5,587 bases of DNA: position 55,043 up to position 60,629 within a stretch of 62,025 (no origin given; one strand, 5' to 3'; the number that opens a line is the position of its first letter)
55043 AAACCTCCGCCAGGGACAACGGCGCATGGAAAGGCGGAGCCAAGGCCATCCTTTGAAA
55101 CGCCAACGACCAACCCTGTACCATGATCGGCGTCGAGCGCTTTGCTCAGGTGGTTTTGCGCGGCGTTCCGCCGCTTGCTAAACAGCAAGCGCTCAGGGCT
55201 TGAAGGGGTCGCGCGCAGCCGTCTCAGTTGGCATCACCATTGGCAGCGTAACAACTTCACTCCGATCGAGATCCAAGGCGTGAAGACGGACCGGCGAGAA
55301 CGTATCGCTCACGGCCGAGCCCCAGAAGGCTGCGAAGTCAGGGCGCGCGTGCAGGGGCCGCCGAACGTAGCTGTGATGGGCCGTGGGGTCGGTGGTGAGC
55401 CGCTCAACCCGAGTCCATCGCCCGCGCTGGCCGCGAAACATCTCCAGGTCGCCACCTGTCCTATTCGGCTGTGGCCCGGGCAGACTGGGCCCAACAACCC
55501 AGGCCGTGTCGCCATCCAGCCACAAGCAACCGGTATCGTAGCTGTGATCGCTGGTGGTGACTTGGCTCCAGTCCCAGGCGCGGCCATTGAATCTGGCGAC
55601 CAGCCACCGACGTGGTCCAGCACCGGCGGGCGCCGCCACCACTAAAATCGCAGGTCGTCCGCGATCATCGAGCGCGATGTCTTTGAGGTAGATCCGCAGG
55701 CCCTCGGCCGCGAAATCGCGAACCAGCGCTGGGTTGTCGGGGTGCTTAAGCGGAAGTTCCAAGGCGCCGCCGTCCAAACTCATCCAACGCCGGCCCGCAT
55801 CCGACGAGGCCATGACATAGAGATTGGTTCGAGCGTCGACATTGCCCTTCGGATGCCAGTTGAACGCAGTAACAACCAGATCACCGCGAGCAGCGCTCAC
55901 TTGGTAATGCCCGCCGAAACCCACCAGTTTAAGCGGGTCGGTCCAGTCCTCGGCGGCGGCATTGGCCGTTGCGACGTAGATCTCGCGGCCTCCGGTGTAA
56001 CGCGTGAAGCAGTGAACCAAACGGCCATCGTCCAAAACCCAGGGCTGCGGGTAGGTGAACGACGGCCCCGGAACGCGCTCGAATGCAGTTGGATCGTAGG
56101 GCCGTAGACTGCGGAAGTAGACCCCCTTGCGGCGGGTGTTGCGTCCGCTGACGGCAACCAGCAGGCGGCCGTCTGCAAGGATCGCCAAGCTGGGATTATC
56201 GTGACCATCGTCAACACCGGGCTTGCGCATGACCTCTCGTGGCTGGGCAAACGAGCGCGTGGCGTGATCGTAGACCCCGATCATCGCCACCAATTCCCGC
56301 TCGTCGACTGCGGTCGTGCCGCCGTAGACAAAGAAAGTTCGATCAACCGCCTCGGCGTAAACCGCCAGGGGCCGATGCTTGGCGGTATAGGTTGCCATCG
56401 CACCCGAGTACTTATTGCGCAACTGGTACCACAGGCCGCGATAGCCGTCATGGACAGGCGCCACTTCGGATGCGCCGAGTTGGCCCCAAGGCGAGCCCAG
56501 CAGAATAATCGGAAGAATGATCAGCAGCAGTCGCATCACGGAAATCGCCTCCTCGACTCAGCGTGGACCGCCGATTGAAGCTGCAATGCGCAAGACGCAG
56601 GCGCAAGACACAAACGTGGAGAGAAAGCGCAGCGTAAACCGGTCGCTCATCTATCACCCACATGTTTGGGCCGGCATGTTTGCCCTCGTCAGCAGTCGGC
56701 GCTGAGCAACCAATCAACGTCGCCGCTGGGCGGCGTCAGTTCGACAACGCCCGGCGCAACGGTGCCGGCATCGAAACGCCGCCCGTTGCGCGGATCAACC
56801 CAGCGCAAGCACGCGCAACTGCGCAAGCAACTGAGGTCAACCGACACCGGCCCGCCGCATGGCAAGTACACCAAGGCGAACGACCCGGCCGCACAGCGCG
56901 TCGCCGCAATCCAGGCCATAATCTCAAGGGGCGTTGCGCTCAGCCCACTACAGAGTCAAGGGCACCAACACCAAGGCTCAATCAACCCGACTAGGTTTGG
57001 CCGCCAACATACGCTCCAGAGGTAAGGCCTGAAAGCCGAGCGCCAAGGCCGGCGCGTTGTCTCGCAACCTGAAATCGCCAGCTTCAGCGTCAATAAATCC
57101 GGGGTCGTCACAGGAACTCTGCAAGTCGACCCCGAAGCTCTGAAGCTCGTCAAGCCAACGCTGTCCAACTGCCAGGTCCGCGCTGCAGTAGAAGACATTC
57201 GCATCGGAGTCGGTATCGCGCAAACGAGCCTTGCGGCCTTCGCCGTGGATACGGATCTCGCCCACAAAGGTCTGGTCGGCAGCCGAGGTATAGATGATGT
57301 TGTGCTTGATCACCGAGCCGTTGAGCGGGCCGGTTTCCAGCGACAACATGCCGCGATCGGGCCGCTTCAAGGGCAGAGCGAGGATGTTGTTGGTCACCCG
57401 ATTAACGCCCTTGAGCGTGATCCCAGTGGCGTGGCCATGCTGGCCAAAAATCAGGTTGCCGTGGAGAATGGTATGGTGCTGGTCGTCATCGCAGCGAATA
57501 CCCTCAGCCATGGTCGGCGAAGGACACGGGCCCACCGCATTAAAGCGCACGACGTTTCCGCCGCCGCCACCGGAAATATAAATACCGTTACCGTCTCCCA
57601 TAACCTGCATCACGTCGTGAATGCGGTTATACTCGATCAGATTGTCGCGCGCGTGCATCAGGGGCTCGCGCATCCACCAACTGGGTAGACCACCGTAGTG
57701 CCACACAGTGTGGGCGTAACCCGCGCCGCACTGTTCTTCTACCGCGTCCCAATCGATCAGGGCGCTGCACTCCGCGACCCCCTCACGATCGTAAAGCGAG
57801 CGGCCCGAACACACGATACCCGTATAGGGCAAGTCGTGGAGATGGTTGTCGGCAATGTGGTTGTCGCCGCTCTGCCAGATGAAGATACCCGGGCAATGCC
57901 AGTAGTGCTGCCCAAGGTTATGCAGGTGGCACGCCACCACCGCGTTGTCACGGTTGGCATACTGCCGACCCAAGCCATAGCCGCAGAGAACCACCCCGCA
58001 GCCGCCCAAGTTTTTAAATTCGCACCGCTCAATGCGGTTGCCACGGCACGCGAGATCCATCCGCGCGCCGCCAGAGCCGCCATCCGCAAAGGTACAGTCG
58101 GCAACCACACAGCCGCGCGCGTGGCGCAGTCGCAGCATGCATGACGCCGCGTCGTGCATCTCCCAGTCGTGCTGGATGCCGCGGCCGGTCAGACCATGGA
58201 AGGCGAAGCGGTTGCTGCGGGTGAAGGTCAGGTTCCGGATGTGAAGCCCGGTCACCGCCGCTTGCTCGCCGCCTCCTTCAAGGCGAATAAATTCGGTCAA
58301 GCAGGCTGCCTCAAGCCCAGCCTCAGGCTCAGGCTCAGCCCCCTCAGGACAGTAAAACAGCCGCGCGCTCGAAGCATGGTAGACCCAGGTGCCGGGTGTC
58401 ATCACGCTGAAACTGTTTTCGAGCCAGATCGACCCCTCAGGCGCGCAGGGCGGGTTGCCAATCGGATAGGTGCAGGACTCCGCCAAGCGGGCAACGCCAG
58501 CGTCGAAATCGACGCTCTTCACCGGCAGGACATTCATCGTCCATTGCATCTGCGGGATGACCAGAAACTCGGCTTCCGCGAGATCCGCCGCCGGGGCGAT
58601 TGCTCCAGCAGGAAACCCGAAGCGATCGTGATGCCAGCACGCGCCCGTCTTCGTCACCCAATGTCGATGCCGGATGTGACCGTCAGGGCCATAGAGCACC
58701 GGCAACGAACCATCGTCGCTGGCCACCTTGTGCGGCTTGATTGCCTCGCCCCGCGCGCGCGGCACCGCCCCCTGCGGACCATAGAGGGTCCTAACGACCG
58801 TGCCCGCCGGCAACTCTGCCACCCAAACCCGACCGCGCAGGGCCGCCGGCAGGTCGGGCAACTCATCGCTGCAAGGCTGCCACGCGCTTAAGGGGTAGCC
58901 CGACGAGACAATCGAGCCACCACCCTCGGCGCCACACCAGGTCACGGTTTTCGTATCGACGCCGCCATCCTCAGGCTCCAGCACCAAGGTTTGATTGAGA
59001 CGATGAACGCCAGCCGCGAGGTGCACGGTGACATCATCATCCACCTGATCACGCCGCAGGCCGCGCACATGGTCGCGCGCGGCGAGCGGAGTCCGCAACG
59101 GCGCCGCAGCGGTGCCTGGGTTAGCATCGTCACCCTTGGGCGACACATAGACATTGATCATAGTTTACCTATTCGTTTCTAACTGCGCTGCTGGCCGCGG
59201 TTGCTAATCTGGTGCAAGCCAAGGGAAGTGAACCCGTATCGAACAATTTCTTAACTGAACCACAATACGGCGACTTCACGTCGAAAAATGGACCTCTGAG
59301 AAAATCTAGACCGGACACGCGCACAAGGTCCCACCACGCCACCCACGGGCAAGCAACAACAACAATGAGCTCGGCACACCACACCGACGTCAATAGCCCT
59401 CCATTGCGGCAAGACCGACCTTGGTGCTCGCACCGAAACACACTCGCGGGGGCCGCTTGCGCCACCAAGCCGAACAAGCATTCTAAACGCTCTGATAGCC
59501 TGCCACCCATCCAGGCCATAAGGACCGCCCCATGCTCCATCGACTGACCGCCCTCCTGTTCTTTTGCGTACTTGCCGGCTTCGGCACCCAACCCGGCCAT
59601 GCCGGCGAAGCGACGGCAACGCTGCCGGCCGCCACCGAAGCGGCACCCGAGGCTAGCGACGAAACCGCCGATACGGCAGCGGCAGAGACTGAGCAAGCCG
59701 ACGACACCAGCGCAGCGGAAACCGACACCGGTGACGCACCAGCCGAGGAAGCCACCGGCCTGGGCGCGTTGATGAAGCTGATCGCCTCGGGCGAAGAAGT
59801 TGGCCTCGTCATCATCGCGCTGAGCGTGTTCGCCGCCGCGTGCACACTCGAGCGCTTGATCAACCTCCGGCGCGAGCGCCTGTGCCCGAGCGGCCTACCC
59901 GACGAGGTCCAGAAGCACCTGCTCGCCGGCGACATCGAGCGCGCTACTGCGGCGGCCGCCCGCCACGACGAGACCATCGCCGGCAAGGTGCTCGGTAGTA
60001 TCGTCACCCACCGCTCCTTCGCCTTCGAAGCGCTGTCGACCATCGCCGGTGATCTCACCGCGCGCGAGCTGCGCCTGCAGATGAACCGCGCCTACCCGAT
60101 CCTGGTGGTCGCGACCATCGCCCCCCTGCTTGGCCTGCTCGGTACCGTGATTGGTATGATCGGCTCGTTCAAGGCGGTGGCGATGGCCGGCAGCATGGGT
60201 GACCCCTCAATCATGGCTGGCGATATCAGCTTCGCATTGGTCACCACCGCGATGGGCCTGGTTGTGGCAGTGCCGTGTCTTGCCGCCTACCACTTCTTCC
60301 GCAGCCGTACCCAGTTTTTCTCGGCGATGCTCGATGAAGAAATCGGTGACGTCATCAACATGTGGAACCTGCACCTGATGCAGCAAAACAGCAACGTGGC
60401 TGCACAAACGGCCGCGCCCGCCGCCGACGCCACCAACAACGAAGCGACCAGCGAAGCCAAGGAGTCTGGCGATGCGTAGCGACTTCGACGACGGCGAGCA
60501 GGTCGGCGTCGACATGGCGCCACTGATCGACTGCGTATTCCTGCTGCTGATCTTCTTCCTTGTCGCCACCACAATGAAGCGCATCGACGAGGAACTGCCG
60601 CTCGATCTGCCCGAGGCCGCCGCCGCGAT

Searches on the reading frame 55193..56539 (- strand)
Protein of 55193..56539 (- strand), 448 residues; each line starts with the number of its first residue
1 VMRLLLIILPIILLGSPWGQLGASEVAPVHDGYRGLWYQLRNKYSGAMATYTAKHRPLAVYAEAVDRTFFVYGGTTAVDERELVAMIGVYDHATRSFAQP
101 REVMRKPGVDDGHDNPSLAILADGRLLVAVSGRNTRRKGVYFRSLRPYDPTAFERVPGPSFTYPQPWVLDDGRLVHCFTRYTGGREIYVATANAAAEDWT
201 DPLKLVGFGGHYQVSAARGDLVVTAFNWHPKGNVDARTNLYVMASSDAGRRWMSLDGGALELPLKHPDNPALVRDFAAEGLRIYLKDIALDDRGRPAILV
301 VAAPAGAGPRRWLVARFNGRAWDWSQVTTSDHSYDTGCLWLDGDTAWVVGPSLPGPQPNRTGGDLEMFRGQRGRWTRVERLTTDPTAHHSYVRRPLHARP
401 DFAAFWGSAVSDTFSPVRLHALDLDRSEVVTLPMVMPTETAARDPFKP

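Call 77: search_protein_families(library=pfam, proteins=[window:55193-56539:-], max_evalue=0.001)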
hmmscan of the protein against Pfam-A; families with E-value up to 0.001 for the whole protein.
window:55193-56539:- (448 aa): 2 families
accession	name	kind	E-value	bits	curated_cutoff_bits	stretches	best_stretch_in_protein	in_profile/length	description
PF15892.11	BNR_4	-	5.4e-20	72.3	27.3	1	104-328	31-270/272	BNR repeat-containing family member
PF13088.12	BNR_2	-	6.2e-05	22.9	31.4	1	118-253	116-249/277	BNR repeat-like domain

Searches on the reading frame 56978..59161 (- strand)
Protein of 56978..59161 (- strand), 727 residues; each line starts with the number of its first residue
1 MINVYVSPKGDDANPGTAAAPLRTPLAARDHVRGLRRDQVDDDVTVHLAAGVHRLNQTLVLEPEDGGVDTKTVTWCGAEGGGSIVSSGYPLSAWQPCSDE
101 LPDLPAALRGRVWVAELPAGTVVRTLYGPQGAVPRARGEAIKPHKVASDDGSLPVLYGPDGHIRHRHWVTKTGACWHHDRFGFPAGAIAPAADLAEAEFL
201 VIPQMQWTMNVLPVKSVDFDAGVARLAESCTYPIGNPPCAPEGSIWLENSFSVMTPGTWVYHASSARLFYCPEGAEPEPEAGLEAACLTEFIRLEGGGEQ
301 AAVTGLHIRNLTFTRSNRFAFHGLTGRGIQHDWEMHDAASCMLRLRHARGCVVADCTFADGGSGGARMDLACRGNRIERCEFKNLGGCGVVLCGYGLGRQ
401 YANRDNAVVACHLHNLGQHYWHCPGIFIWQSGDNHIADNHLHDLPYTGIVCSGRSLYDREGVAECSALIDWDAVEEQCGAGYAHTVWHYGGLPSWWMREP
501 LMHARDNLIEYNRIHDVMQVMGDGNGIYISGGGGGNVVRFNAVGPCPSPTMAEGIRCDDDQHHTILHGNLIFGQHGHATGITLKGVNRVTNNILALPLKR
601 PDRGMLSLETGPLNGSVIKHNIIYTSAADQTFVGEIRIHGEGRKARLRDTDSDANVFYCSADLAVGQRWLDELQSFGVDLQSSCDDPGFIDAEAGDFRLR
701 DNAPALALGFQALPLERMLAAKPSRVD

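Call 77: search_protein_families(library=pfam, proteins=[window:56978-59161:-], max_evalue=0.001)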
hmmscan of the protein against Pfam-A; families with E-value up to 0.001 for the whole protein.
window:56978-59161:- (727 aa): 2 families
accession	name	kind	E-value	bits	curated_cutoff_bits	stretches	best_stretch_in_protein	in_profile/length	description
PF13229.12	Beta_helix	-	1.1e-11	45.1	25.9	1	306-455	11-148/158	Right handed beta helix region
PF05048.19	NosD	-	0.00011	22.1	23.6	0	503-594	45-123/212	Periplasmic copper-binding protein (NosD)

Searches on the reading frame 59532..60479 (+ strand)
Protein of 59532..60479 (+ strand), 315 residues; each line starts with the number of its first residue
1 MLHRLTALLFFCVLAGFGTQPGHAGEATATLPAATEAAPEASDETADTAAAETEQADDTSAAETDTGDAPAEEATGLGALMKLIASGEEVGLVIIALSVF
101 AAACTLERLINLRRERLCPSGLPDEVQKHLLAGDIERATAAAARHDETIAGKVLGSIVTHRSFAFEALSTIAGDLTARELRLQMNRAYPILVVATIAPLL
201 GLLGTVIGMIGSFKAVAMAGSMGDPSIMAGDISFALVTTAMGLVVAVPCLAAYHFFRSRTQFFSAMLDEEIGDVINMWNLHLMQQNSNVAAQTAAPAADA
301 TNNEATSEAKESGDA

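Call 77: search_protein_families(library=pfam, proteins=[window:59532-60479:+], max_evalue=0.001)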
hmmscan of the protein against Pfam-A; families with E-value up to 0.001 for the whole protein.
window:59532-60479:+ (315 aa): 1 family
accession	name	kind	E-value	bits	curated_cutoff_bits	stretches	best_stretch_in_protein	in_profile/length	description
PF01618.21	MotA_ExbB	-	2.8e-23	82.5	22.9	1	185-264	44-122/127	MotA/TolQ/ExbB proton channel family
